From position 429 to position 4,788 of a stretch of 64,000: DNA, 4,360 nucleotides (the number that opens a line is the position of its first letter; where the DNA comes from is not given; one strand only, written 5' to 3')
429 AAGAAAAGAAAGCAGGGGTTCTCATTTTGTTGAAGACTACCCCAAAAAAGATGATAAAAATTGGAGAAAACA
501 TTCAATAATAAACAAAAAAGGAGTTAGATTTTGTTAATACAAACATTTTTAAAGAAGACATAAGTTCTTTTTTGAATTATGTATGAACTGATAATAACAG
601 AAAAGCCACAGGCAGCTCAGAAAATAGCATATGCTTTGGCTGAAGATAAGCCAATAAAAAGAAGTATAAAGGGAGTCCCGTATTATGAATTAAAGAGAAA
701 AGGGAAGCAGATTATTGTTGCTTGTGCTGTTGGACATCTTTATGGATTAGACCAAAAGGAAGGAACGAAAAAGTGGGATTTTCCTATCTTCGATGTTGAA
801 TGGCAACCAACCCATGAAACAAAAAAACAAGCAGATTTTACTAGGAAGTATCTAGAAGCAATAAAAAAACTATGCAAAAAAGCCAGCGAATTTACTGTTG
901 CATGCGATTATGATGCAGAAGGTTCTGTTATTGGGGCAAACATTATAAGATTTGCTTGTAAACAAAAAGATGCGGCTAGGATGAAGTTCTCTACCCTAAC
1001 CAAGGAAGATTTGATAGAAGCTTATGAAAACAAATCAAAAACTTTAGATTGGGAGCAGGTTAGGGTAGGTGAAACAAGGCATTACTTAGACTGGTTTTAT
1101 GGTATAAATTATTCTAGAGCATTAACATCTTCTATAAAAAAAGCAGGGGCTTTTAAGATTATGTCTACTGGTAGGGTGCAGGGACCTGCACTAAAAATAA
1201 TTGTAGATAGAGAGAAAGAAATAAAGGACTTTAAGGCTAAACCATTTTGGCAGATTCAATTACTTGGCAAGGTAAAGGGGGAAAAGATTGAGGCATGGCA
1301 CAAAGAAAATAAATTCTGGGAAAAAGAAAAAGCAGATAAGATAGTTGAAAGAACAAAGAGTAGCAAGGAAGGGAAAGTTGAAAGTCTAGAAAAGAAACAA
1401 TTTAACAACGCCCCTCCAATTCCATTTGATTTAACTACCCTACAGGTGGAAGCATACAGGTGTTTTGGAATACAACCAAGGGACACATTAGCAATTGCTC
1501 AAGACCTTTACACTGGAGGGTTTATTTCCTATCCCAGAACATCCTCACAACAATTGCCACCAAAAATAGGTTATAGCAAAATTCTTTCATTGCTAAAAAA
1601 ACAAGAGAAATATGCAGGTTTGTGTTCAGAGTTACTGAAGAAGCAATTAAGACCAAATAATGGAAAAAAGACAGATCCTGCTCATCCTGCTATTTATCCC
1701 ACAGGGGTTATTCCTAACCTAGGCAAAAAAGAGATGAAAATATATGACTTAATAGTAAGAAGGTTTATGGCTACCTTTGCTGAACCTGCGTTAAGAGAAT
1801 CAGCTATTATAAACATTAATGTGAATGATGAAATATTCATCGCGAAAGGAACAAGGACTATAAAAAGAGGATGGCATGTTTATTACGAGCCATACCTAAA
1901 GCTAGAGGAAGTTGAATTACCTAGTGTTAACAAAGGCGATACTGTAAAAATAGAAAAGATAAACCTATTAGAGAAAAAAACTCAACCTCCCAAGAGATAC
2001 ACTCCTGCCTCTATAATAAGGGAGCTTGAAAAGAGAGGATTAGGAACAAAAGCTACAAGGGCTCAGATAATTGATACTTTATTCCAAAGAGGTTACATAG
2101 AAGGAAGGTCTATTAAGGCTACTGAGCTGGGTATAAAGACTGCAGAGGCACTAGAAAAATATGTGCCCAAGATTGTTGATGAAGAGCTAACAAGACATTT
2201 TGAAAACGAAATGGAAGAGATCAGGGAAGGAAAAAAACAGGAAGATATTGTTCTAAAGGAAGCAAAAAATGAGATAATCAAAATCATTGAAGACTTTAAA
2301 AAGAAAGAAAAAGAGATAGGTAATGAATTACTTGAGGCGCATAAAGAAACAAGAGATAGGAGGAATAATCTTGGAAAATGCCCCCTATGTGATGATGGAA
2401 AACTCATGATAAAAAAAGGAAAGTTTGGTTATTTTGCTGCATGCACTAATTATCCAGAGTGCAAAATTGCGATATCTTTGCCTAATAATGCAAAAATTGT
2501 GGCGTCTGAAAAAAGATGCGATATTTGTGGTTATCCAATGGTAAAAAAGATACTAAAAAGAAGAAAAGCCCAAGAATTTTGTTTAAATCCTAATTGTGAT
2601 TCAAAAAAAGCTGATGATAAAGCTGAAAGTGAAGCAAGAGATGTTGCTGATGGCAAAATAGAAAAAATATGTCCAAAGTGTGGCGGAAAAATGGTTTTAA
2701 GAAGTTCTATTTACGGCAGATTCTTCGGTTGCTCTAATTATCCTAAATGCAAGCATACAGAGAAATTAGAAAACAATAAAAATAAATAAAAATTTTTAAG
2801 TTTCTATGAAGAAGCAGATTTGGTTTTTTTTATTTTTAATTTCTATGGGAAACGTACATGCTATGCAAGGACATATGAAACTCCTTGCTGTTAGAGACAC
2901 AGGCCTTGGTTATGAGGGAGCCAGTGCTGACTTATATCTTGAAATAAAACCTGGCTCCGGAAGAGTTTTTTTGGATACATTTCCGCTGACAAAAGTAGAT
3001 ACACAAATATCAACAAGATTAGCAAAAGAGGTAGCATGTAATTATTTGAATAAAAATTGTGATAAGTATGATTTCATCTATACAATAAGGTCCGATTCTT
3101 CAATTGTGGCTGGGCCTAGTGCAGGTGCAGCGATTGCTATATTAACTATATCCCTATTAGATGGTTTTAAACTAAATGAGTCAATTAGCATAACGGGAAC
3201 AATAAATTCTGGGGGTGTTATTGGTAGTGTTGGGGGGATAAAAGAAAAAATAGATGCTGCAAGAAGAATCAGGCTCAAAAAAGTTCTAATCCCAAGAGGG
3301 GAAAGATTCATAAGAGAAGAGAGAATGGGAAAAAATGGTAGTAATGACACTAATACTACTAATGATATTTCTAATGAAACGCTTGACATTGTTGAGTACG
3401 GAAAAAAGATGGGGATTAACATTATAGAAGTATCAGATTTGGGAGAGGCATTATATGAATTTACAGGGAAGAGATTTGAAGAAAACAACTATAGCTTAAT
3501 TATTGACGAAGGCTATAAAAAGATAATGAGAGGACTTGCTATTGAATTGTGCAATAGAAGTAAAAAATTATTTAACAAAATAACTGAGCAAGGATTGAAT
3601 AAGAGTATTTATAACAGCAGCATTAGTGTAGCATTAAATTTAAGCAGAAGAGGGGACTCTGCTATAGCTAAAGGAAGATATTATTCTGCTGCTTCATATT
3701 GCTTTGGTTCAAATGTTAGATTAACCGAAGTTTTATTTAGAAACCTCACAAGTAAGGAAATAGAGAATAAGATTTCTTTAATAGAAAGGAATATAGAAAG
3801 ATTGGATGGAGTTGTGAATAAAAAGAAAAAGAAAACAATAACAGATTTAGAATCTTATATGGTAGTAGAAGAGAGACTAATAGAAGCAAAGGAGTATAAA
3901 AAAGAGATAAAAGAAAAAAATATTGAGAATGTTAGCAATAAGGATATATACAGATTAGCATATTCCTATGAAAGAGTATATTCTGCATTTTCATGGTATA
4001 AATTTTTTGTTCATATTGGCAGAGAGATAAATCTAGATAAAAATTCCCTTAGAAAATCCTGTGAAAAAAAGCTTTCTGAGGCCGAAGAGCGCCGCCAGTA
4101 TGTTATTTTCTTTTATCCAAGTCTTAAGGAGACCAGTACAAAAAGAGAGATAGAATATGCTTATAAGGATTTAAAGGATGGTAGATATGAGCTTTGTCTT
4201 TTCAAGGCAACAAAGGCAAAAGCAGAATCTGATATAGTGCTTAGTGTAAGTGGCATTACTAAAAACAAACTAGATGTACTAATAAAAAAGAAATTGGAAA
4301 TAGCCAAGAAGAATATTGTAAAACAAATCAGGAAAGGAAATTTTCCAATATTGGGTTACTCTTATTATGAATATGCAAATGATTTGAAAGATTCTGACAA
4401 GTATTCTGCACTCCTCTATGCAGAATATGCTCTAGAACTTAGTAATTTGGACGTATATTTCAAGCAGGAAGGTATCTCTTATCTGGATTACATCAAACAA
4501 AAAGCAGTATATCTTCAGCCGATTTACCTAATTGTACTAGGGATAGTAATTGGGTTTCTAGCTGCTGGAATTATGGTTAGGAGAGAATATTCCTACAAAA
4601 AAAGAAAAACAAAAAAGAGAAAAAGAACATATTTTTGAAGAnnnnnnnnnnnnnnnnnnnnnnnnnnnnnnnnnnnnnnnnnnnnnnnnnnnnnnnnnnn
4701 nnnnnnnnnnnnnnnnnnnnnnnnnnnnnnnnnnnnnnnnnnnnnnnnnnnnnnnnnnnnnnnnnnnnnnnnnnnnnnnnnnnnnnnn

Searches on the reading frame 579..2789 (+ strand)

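Call 93: search_protein_families(library=pfam, proteins=[window:579-2789:+], max_evalue=0.00001)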
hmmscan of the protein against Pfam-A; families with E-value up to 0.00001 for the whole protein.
window:579-2789:+ (736 aa): 3 families
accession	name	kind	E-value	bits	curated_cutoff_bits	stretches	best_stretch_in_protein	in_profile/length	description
PF01131.25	Topoisom_bac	-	8.9e-123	410.7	35.1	1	157-559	3-410/411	DNA topoisomerase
PF01396.24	Zn_ribbon_Top1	-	1.6e-28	98.6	32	2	696-733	2-39/39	Topoisomerase DNA binding C4 zinc finger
PF01751.28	Toprim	-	5.9e-09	36.4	23.1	1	3-138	1-94/96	Toprim domain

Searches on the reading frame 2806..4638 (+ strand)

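Call 93: search_protein_families(library=pfam, proteins=[window:2806-4638:+], max_evalue=0.00001)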
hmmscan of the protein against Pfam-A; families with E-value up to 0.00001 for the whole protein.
window:2806-4638:+ (610 aa): 1 family
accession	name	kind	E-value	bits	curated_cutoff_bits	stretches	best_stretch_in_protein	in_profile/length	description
PF05362.19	Lon_C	-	5.2e-12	46.2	21.1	1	102-165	108-171/205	Lon protease (S16) C-terminal proteolytic domain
